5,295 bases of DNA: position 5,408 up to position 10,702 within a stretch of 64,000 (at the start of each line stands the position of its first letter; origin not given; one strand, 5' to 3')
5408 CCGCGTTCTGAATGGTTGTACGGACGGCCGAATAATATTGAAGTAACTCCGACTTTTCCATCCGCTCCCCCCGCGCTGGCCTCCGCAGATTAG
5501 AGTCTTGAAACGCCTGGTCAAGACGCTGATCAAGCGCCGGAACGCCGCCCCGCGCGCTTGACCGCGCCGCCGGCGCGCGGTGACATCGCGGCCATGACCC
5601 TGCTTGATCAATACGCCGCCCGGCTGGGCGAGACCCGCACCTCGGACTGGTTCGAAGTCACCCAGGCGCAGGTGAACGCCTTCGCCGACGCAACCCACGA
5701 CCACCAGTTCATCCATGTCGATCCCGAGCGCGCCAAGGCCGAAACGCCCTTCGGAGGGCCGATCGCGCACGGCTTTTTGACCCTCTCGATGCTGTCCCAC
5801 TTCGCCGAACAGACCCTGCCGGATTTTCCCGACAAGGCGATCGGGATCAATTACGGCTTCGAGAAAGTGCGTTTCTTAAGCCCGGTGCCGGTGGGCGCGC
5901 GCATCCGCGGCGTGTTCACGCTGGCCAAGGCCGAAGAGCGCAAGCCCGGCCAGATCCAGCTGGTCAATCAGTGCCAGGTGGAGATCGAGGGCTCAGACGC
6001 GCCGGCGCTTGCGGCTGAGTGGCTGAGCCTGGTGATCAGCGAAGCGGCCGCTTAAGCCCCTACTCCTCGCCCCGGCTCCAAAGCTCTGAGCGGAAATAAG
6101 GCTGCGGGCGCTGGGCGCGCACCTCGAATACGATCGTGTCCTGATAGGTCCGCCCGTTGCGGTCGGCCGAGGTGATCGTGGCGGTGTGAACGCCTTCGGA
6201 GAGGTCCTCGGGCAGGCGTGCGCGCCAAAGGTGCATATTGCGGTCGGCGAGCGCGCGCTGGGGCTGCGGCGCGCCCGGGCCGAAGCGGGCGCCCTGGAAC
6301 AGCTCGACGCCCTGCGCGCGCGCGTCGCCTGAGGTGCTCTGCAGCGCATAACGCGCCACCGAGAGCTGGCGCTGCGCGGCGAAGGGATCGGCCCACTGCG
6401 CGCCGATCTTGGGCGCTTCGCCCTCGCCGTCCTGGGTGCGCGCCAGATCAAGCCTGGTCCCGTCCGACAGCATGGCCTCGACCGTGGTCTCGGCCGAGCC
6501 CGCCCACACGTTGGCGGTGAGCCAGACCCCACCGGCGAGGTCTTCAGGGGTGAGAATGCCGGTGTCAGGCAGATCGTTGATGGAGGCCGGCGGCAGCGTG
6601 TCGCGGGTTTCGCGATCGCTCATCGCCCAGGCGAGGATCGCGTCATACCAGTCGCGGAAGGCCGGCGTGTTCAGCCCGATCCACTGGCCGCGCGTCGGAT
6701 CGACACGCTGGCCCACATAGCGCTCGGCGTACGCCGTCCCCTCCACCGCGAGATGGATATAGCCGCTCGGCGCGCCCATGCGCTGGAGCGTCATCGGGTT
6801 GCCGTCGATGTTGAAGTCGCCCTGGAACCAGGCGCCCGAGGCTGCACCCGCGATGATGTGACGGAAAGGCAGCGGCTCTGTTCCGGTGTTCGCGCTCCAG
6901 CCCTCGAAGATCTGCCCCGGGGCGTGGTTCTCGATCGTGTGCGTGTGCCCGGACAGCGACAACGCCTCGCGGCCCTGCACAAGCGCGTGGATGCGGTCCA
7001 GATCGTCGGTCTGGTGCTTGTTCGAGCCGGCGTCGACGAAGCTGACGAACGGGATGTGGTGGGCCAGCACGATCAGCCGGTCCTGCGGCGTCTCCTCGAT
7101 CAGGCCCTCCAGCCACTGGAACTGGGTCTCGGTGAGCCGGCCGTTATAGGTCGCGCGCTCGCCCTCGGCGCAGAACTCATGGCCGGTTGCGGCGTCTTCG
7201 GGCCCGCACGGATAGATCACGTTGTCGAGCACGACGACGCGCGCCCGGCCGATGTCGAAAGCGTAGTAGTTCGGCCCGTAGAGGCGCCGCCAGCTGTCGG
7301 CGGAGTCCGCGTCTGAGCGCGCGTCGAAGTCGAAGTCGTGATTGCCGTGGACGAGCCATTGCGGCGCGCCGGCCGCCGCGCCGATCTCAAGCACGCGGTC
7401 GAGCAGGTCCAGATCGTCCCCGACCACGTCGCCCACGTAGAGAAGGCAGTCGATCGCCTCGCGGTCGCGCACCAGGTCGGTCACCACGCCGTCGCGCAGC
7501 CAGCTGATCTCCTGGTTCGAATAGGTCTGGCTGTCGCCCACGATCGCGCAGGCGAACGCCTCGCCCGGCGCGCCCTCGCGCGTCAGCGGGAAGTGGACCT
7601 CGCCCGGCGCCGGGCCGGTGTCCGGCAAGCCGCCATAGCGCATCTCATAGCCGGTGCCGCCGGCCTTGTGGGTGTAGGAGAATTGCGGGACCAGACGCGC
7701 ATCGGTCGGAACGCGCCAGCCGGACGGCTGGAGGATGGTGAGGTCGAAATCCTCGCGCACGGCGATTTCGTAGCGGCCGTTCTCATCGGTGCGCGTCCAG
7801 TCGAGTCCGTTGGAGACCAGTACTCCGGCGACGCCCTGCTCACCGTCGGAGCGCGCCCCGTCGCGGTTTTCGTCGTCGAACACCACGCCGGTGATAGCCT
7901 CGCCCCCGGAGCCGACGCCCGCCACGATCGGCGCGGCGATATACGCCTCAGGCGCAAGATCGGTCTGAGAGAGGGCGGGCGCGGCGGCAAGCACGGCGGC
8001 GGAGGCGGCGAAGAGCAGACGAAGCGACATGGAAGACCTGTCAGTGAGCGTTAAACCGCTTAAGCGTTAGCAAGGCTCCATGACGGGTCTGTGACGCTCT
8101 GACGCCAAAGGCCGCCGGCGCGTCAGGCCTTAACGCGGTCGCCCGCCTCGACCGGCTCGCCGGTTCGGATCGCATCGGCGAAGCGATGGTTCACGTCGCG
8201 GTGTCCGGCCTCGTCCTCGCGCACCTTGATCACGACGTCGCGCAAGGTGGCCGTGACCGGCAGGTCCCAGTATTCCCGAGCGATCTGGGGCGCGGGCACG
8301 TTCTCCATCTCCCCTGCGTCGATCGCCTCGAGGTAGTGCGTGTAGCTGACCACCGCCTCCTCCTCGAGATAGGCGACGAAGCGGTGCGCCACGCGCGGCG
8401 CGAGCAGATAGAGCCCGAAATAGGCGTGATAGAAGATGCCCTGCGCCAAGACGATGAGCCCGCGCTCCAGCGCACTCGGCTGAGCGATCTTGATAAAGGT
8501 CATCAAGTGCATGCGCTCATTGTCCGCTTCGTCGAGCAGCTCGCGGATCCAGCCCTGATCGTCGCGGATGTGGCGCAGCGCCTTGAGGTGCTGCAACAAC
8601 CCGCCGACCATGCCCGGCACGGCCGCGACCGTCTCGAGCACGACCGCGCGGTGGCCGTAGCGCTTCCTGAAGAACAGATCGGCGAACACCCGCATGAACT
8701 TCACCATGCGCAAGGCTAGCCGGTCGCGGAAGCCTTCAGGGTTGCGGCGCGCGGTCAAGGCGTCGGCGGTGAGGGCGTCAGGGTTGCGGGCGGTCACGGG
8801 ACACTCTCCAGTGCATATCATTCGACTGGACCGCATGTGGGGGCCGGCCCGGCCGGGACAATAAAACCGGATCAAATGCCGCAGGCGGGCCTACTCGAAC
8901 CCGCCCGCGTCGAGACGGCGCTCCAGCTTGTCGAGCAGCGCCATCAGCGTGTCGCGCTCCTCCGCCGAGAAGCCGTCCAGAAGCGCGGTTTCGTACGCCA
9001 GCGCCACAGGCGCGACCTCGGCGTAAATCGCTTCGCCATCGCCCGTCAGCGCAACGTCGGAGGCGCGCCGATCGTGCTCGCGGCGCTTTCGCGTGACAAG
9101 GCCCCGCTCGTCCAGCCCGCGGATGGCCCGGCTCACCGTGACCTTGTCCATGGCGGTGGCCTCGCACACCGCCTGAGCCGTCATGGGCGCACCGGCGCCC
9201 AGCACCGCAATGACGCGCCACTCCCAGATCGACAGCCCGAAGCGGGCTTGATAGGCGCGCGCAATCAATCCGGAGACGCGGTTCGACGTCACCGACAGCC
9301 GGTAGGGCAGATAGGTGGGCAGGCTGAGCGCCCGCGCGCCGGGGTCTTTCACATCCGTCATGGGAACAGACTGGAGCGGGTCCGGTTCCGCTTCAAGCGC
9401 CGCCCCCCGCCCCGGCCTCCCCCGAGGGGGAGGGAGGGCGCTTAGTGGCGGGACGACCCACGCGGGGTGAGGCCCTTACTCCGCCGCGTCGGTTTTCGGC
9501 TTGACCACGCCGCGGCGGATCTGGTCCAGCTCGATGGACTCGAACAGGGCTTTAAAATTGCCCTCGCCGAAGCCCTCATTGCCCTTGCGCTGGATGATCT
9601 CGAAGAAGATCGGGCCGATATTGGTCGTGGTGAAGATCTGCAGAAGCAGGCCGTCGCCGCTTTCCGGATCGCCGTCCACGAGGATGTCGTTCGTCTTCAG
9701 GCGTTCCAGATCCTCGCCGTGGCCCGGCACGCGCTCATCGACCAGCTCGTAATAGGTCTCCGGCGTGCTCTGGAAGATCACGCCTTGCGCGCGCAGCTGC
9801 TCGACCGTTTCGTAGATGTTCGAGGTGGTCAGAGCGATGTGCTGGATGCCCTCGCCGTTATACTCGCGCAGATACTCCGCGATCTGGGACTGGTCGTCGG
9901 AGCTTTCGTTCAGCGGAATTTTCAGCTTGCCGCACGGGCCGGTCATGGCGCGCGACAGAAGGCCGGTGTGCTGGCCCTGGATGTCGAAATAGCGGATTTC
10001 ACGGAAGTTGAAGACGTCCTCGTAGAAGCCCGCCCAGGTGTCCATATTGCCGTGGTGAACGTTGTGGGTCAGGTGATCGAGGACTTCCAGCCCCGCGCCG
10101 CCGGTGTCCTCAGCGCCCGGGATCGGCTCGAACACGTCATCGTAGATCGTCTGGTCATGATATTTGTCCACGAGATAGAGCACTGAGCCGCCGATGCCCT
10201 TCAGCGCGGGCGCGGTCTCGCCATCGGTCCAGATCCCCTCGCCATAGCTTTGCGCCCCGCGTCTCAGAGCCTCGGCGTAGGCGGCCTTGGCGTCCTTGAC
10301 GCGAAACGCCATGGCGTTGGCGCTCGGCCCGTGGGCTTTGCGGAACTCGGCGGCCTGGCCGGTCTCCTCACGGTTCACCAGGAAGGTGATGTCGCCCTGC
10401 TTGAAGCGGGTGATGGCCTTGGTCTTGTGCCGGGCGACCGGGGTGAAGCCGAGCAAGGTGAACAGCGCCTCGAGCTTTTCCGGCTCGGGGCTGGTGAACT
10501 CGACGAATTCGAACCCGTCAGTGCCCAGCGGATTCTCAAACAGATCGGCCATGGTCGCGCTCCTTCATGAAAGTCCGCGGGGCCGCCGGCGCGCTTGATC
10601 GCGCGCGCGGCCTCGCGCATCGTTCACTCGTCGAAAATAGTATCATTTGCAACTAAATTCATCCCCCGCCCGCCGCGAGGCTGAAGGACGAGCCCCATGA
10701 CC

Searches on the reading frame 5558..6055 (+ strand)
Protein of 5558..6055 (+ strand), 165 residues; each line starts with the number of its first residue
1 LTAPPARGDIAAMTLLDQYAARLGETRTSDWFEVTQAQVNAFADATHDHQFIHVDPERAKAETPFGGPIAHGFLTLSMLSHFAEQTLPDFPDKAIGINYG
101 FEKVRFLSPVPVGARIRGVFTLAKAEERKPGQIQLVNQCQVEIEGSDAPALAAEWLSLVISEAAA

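Call 42: search_protein_families(library=pfam, proteins=[window:5558-6055:+], max_evalue=0.001)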
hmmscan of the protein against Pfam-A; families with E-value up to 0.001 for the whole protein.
window:5558-6055:+ (165 aa): 2 families
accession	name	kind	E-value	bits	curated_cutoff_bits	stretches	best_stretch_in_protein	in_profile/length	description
PF01575.25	MaoC_dehydratas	-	6.8e-26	90.7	27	1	26-128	9-107/123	MaoC like domain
PF13452.11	FAS1_DH_region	-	0.00084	19.9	22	0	27-140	7-119/132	FAS1-like, dehydratase domain region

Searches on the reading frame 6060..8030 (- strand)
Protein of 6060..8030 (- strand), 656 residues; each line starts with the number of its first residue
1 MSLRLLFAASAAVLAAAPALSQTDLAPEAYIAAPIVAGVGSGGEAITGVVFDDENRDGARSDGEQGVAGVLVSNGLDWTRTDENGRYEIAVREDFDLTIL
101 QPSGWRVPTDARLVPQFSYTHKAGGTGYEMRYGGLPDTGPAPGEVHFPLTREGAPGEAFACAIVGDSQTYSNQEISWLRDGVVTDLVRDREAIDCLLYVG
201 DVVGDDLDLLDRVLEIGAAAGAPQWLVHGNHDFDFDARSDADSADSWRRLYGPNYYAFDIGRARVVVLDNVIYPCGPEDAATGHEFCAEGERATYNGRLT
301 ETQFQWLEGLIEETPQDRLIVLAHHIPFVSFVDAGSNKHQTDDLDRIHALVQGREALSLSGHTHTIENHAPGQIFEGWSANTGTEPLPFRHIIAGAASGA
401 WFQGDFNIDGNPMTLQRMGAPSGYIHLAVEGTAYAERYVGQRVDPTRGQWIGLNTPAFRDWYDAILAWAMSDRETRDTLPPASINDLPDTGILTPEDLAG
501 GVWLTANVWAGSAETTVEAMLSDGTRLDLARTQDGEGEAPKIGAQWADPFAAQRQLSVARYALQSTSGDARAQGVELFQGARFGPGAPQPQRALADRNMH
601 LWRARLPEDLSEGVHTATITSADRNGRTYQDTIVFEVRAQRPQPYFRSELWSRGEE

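Call 42: search_protein_families(library=pfam, proteins=[window:6060-8030:-], max_evalue=0.001)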
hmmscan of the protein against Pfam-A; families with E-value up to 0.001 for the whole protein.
window:6060-8030:- (656 aa): 4 families
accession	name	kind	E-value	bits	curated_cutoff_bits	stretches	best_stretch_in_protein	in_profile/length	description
PF16370.11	MetallophosC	-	9.2e-23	81.6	29.7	1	393-559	3-132/168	C terminal of Calcineurin-like phosphoesterase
PF16371.11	MetallophosN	-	2e-10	41.2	35.6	1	63-122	6-66/77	N terminal of Calcineurin-like phosphoesterase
PF00149.33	Metallophos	-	9.5e-08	33.1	21.5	1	185-364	23-189/191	Calcineurin-like phosphoesterase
PF17210.9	SdrD_B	-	6e-05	23.6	29.7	1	46-90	3-53/112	SdrD B-like domain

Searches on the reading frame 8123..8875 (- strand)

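Call 42: search_protein_families(library=pfam, proteins=[window:8123-8875:-], max_evalue=0.001)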
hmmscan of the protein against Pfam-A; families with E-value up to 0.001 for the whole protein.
window:8123-8875:- (250 aa): 1 family
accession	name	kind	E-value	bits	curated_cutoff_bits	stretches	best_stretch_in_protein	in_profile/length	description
PF01786.24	AOX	-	8.9e-83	277.6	22.7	1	41-234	11-216/216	Alternative oxidase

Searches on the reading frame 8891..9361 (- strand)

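Call 43: search_protein_families(library=pfam, proteins=[window:8891-9361:-], max_evalue=0.001)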
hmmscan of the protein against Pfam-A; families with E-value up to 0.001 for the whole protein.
window:8891-9361:- (156 aa): 7 families
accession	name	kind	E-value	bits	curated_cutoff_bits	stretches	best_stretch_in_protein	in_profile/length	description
PF12802.13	MarR_2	-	1.5e-14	54.3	27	1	41-100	1-61/61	MarR family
PF13463.12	HTH_27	-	4.6e-09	36.9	22.2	1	47-107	5-66/68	Winged helix DNA-binding domain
PF25213.1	HVO_A0261_N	-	1.3e-06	28.7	35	1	50-120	16-78/86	HVO_A0261 N-terminal domain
PF01047.28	MarR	-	1.3e-06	28.6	24.6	1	44-100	2-58/59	MarR family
PF01978.25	TrmB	-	1e-05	25.7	25.6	1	40-95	3-58/68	Sugar-specific transcriptional regulator TrmB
PF09339.16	HTH_IclR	-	0.00027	21.1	22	1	52-91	10-50/52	IclR helix-turn-helix domain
PF22381.2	Staph_reg_Sar_Rot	-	0.00086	19.8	27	0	60-112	31-81/85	Transcriptional regulator SarA/Rot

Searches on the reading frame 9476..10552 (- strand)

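Call 43: search_protein_families(library=pfam, proteins=[window:9476-10552:-], max_evalue=0.001)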
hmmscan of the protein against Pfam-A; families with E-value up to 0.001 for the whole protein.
window:9476-10552:- (358 aa): 4 families
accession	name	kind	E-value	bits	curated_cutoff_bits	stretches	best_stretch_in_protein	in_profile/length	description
PF14696.12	Glyoxalase_5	-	3.3e-51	173.5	27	1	5-141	1-138/139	Hydroxyphenylpyruvate dioxygenase, HPPD, N-terminal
PF00903.31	Glyoxalase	-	3.3e-15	57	20.6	1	159-268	3-103/121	Glyoxalase/Bleomycin resistance protein/Dioxygenase superfamily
PF13669.12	Glyoxalase_4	-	1.5e-11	45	27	1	173-262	13-95/109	Glyoxalase/Bleomycin resistance protein/Dioxygenase superfamily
PF13468.12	Glyoxalase_3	-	0.00032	21.3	25.1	0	229-261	71-102/176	Glyoxalase-like domain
